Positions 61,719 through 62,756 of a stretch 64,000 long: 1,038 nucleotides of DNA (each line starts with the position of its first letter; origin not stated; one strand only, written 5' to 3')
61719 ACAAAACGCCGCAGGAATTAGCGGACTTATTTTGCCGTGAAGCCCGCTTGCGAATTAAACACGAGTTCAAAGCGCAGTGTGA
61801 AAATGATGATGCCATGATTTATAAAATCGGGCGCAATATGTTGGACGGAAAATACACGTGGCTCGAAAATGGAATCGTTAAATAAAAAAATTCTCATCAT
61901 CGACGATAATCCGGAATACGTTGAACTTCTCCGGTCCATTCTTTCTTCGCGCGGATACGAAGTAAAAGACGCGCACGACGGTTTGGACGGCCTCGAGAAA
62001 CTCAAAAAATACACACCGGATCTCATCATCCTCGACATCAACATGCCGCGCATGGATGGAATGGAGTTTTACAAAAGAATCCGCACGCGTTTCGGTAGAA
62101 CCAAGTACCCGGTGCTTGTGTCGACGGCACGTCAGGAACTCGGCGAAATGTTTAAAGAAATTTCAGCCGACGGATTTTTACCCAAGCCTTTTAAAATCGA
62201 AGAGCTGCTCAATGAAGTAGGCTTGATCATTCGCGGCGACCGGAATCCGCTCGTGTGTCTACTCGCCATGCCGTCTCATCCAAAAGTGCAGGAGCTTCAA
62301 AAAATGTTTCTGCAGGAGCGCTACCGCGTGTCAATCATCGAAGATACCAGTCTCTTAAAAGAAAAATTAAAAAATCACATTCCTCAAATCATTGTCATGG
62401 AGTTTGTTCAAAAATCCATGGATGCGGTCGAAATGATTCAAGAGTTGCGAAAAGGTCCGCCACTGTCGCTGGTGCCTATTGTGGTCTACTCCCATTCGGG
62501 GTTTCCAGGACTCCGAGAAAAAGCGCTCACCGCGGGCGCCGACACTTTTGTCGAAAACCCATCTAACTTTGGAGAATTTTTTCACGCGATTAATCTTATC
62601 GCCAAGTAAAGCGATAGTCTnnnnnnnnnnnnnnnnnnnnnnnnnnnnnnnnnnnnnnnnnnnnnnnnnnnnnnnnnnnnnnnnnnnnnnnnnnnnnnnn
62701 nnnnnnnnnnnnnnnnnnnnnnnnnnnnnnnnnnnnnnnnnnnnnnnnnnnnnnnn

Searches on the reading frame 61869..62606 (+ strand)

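Call 6: search_protein_families(library=pfam, proteins=[window:61869-62606:+], max_evalue=0.001)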
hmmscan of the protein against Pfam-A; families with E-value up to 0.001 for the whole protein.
window:61869-62606:+ (246 aa): 1 family
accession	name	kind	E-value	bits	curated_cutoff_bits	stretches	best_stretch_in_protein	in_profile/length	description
PF00072.30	Response_reg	-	4.5e-38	130.3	30.2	2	8-117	1-110/111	Response regulator receiver domain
